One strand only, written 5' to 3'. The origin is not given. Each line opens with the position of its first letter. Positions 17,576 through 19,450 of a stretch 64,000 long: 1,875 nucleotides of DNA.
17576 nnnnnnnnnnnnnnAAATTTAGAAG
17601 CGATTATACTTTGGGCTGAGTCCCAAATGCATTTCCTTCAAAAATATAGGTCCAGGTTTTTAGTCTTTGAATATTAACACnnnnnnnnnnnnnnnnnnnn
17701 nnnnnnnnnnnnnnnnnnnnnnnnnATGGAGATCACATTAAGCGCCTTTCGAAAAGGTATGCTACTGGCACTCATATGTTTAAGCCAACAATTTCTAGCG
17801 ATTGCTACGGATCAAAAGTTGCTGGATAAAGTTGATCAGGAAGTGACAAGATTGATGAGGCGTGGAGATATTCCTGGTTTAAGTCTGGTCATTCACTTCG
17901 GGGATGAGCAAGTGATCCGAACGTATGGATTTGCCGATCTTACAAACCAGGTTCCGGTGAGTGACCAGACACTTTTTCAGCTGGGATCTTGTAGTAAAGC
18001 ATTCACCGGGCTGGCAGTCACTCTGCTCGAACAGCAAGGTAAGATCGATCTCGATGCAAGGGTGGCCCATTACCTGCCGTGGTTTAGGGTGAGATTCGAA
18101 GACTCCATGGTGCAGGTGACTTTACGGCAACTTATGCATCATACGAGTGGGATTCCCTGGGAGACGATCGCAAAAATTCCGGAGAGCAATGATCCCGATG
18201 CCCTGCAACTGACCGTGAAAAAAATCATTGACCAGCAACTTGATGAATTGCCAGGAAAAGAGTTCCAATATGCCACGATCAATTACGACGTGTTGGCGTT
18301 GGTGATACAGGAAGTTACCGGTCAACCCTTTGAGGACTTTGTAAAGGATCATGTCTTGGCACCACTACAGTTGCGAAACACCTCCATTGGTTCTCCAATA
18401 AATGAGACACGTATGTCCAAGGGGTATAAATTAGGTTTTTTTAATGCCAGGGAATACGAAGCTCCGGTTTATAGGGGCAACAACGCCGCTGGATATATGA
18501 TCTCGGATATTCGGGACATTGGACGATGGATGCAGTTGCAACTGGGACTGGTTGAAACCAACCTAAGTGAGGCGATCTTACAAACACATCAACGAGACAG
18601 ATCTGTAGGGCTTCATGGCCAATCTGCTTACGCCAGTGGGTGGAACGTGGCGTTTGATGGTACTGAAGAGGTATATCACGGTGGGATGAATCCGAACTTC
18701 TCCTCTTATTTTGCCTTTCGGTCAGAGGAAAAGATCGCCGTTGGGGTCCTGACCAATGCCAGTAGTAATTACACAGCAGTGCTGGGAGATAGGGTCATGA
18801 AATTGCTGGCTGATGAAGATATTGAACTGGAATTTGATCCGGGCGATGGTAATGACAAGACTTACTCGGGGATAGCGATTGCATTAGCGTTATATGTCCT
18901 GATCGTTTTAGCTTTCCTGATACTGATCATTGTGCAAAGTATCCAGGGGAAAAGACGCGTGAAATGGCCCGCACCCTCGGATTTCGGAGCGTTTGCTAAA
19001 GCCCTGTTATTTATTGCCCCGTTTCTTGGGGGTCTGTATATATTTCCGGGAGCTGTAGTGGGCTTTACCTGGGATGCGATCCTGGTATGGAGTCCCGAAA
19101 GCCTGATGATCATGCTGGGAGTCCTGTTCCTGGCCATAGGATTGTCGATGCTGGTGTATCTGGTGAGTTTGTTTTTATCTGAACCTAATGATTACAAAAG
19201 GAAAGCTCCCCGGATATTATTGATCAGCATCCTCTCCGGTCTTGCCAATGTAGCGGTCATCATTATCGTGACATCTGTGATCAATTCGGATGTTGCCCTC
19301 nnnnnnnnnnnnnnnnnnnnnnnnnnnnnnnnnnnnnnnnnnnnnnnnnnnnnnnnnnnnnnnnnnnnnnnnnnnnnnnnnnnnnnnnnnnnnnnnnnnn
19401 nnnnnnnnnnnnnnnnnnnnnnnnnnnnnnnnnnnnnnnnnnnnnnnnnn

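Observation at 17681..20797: Periplasmic S12 peptidase fused to a cyclic-peptide ABC exporter; signature of ClbP/XcnG/ZmaM-type prodrug activation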

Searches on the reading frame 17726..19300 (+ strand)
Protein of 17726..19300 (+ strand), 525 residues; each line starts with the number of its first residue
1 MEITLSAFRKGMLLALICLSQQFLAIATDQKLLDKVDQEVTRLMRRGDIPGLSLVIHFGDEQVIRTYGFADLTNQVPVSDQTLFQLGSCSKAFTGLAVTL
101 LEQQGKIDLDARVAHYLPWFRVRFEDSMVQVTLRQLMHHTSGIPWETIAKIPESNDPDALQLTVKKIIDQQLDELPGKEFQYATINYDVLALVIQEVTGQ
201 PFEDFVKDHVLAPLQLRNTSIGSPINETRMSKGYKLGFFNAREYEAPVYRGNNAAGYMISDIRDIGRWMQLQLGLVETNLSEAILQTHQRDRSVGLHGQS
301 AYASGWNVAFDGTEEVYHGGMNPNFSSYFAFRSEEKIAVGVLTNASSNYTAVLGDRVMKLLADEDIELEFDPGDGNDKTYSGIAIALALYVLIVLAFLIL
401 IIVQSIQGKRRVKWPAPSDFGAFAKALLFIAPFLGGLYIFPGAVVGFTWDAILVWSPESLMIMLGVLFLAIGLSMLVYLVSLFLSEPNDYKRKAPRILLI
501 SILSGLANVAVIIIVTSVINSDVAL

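Call 9: search_solved_structures(query=window:17726-19200:+, max_evalue=0.001, show_alignments=0)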
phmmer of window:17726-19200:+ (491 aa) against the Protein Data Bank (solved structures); distinct sequences matched with E-value up to 0.001: 134 (the best 60 are shown).
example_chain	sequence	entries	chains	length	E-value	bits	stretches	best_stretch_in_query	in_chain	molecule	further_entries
7mdc_A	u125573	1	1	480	9.6e-53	182.8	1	40-476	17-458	Beta-lactamase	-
7ul6_A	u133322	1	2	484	9.9e-53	182.7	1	40-476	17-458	Beta-lactamase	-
7mde_A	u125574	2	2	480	4.6e-52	180.5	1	40-475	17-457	Beta-lactamase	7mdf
3o3v_A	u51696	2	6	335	5.9e-47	163.7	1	42-350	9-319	beta-lactamase | ClbP peptidase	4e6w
4e6x_A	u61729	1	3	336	6e-47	163.7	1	42-350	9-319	ClbP peptidase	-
4gdn_A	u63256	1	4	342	1.1e-46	162.8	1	35-353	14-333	Protein flp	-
7spn_A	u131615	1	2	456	1.7e-28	102.9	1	29-346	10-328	IS11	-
4y7p_A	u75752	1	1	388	2e-23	86.1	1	34-329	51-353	Alkaline D-peptidase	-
2qmi_A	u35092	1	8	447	1.3e-22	83.5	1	35-363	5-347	Pbp related beta-lactamase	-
9sn1_A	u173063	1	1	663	1e-20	77.1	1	66-344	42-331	Beta-lactamase family protein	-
9c6p_A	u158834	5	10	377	1e-20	77.1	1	15-285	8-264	AmpC Beta-lactamase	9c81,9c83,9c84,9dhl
6x9y_A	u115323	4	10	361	2.2e-20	76.1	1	27-285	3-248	Beta-lactamase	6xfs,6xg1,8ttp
2zj9_A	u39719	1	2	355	2.4e-20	75.9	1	30-284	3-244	AmpC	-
8jb7_A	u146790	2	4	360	2.9e-20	75.7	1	27-275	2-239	Beta-lactamase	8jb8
6whf_A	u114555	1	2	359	2.9e-20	75.7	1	29-285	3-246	Beta-lactamase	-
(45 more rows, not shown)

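Call 20: search_solved_structures(query=window:17726-19300:+, max_evalue=1e-40, show_alignments=1)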
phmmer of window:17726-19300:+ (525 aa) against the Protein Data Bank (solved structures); distinct sequences matched with E-value up to 1e-40: 6.
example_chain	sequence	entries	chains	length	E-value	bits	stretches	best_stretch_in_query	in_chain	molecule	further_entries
7mdc_A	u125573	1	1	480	1e-52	182.7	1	40-476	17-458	Beta-lactamase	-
7ul6_A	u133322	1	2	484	1e-52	182.6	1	40-476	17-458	Beta-lactamase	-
7mde_A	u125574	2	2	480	4.8e-52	180.4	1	40-476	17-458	Beta-lactamase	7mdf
3o3v_A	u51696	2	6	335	6.5e-47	163.5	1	42-350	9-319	beta-lactamase | ClbP peptidase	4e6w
4e6x_A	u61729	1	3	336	6.6e-47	163.5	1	42-350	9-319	ClbP peptidase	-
4gdn_A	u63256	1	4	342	1.2e-46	162.6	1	35-353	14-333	Protein flp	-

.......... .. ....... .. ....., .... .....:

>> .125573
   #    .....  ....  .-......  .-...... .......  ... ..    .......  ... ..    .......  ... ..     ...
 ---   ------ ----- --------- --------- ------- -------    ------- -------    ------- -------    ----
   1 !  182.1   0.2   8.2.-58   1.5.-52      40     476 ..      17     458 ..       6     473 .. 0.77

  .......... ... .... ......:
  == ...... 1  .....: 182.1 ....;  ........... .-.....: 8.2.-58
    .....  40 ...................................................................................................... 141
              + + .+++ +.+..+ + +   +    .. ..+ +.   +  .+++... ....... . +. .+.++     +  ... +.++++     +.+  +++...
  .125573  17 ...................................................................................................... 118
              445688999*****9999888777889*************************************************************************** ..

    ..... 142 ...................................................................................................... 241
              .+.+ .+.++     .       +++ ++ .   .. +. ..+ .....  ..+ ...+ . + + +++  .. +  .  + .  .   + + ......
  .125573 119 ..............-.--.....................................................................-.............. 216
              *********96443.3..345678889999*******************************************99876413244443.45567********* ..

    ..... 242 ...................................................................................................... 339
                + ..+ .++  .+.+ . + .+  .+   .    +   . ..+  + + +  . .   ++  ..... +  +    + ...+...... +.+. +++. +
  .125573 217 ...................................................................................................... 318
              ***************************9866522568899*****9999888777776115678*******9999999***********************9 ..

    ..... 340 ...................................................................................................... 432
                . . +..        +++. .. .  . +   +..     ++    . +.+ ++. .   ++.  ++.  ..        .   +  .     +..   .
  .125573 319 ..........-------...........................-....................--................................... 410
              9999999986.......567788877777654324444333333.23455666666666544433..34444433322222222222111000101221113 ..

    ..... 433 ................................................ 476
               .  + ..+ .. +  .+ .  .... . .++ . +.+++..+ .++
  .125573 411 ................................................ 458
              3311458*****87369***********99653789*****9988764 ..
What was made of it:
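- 18878..19165 (+): Three-helix ClbP-type transmembrane domain (aa 385-480). The TM2-TM3 linker carries W449 and W455, which correspond to ClbP W460 and W466. The alignment to full-length ClbP extends to chain residue 458 (call 20).
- Closest known: ClbP. Same: Best PDB match (E=1e-52), with all catalytic, D-Asn-binding and acyl-contact residues aligned (calls 9, 20).
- (2) The best PDB relative is full-length ClbP (7mdc/7mde/7ul6), E=1e-52, aligned from the peptidase domain through TM3 (calls 9, 20). It is Gln here (call 20). Q85 replaces E92 (call 20).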

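Call 70: search_dna_similar(query=window:17726-19225:+, collection=plasmids, mode=protein, max_evalue=1e-20, max_rows=40)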
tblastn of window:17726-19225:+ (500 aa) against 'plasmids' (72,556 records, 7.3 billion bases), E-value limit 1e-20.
Records with a match: 142; places in all: 153; records where one place covers at least 80% of the query: 55.
Best place of each record, by identity: <60% 142.
By first word of the organism name: Bacillus 93; Priestia 16; Streptomyces 6; Chondrinema 3; Novosphingobium 3; Brevibacillus 2; Embleya 2; Hymenobacter 1; Ruminococcus 1; Deinococcus 1; and 14 more.
By predicted mobility (MOB-suite, as given by PLSDB): non-mobilizable 108; conjugative 20; mobilizable 14.
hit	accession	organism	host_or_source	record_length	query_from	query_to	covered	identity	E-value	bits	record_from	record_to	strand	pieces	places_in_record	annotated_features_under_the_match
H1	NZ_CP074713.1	Bacillus thuringiensis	moth,whole organism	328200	12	485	95%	37.0%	1e-87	301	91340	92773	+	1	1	cyclic peptide export ABC transporter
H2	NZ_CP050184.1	Bacillus thuringiensis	cell culture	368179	12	485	95%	37.0%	1e-87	301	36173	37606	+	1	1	cyclic peptide export ABC transporter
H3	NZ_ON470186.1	Bacillus thuringiensis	-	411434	12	485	95%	37.0%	1e-87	301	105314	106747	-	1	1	cyclic peptide export ABC transporter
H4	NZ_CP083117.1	Bacillus thuringiensis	whole organism,Biopesticide Delfin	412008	12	485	95%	37.0%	1e-87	301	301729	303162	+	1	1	cyclic peptide export ABC transporter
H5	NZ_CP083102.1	Bacillus thuringiensis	whole organism,Biopesticide DiPel DF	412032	12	485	95%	37.0%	1e-87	301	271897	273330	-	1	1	cyclic peptide export ABC transporter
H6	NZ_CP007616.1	Bacillus thuringiensis serovar kurstaki str. YBT-1520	-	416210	12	485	95%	37.0%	1e-87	301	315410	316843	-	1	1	cyclic peptide export ABC transporter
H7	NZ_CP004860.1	Bacillus thuringiensis serovar kurstaki str. YBT-1520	soil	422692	12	485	95%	37.0%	1e-87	301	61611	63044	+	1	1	cyclic peptide export ABC transporter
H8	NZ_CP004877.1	Bacillus thuringiensis serovar kurstaki str. HD-1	soil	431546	12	485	95%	37.0%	1e-87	301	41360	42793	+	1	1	cyclic peptide export ABC transporter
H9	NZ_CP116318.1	Bacillus thuringiensis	soil sample,soil sample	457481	12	485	95%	37.0%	1e-87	301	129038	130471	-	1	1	cyclic peptide export ABC transporter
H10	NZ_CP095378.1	Bacillus cereus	cell cuture,Pond silt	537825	12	485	95%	37.0%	1e-87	301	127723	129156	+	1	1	cyclic peptide export ABC transporter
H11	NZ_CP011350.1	Bacillus thuringiensis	tobacco,single cell,roots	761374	12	485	95%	37.0%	1e-87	301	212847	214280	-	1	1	cyclic peptide export ABC transporter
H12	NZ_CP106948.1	Bacillus thuringiensis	BGSC database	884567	12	485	95%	37.0%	1e-87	301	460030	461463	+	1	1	cyclic peptide export ABC transporter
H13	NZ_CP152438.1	Bacillus sp. BR3(2024)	-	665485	12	485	95%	37.0%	4e-87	300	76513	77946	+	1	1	cyclic peptide export ABC transporter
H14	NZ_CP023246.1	Bacillus cereus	bacteria,pure culture,air in Laboratory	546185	12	485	95%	36.8%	1e-86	298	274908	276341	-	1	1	cyclic peptide export ABC transporter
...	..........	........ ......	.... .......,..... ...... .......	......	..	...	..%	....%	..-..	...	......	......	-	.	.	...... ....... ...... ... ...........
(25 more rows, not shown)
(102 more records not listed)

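Call 71: get_annotated_region(hit=H8, flank=20000)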
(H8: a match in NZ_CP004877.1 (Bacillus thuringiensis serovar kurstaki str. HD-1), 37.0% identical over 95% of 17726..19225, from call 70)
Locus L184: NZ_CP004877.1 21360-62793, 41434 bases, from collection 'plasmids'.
description: Bacillus thuringiensis serovar kurstaki str. HD-1 plasmid pBMB431, complete sequence
organism: Bacillus thuringiensis serovar kurstaki str. HD-1 (NCBI taxid 1261129)
taxonomy: Bacteria; Bacillota; Bacilli; Bacillales; Bacillaceae; Bacillus; Bacillus thuringiensis; Bacillus thuringiensis serovar kurstaki str. HD-1
host: -; source: soil; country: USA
typing (MOB-suite, as given by PLSDB): non-mobilizable; replicon rep_cluster_125,rep_cluster_1721; mating-pair formation MPF_T
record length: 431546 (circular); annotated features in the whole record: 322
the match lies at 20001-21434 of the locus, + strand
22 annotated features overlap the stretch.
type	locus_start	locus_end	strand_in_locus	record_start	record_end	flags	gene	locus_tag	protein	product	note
CDS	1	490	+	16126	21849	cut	-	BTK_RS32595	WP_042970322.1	non-ribosomal peptide synthetase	-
CDS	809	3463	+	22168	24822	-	-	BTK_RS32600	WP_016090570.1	condensation domain-containing protein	-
CDS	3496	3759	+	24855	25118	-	-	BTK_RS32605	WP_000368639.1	phosphopantetheine-binding protein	-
CDS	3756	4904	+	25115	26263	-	-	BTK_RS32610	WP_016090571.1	acyl-CoA dehydrogenase family protein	-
CDS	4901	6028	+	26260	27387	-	-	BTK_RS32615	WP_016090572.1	GNAT family N-acetyltransferase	-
CDS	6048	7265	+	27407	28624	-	-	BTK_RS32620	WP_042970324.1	ACP S-malonyltransferase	GO:0006633 - fatty acid biosynthetic process [Evidence IEA]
CDS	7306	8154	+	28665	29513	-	-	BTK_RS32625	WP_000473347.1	3-hydroxyacyl-CoA dehydrogenase family protein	-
CDS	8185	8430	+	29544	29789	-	-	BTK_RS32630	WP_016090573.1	phosphopantetheine-binding protein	-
CDS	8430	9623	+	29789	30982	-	-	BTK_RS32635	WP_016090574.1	acyl-CoA dehydrogenase family protein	-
CDS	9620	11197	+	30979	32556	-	zmaJ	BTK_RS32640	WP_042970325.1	zwittermicin A synthase ZmaJ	-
CDS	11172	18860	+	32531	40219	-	-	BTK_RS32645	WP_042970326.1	hybrid non-ribosomal peptide synthetase/type I polyketide synthase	-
CDS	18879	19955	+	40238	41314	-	-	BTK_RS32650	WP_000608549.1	LLM class flavin-dependent oxidoreductase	-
CDS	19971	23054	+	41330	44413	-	-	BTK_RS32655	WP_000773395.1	cyclic peptide export ABC transporter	GO:0015833 - peptide transport [Evidence IEA]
CDS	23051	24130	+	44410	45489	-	-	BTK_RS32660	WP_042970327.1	HAD-IIIC family phosphatase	-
CDS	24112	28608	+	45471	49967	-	-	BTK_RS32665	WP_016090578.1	non-ribosomal peptide synthetase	-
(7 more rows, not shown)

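Call 72: search_dna_similar(query=window:17726-19225:+, collection=plasmids, mode=protein, max_evalue=1e-20, max_rows=45, rows=spread)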
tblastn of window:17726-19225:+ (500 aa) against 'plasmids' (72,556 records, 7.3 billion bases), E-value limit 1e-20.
Records with a match: 142; places in all: 153; records where one place covers at least 80% of the query: 55.
Best place of each record, by identity: <60% 142.
By first word of the organism name: Bacillus 93; Priestia 16; Streptomyces 6; Chondrinema 3; Novosphingobium 3; Brevibacillus 2; Embleya 2; Hymenobacter 1; Ruminococcus 1; Deinococcus 1; and 14 more.
By predicted mobility (MOB-suite, as given by PLSDB): non-mobilizable 108; conjugative 20; mobilizable 14.
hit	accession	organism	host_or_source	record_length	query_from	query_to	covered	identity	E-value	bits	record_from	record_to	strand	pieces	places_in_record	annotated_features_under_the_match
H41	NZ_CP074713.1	Bacillus thuringiensis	moth,whole organism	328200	12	485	95%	37.0%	1e-87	301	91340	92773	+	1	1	cyclic peptide export ABC transporter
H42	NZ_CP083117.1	Bacillus thuringiensis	whole organism,Biopesticide Delfin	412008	12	485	95%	37.0%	1e-87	301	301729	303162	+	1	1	cyclic peptide export ABC transporter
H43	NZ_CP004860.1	Bacillus thuringiensis serovar kurstaki str. YBT-1520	soil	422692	12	485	95%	37.0%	1e-87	301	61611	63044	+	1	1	cyclic peptide export ABC transporter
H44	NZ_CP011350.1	Bacillus thuringiensis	tobacco,single cell,roots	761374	12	485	95%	37.0%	1e-87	301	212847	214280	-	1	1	cyclic peptide export ABC transporter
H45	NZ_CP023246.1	Bacillus cereus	bacteria,pure culture,air in Laboratory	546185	12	485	95%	36.8%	1e-86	298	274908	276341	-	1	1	cyclic peptide export ABC transporter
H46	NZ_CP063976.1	Bacillus cereus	Soil in tiger area of zoo,cell culture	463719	12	485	95%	36.8%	1e-86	298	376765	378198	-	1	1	cyclic peptide export ABC transporter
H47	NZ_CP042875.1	Bacillus cereus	Triticum aestivum L,tissue sample,root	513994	12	485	95%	36.8%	2e-86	298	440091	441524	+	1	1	cyclic peptide export ABC transporter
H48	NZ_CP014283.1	Bacillus thuringiensis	cell culture,soil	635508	12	485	95%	36.8%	4e-86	297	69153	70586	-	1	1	cyclic peptide export ABC transporter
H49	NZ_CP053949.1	Bacillus cereus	-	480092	12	485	95%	36.6%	3e-86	297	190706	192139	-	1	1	cyclic peptide export ABC transporter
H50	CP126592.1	Bacillus bombysepticus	bacterial isolate,warm, humid forested ...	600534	12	485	95%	36.6%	8e-86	296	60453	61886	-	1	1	cyclic peptide export ABC transporter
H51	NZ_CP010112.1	Bacillus thuringiensis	soil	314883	12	485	95%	36.6%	1e-85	295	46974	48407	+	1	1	cyclic peptide export ABC transporter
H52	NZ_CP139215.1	Bacillus cereus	environmental samples,soil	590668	12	485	95%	36.6%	2e-85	295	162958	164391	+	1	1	cyclic peptide export ABC transporter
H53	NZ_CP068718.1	Bacillus cereus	single cell,oral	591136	12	485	95%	36.6%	2e-85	295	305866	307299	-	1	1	cyclic peptide export ABC transporter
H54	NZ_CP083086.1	Bacillus thuringiensis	whole organism,Biopesticide B401/B402 ...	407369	12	485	95%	36.6%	3e-85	294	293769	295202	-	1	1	cyclic peptide export ABC transporter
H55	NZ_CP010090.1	Bacillus thuringiensis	Dendrolimus sibericus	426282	12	485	95%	36.6%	3e-85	294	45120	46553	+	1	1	cyclic peptide export ABC transporter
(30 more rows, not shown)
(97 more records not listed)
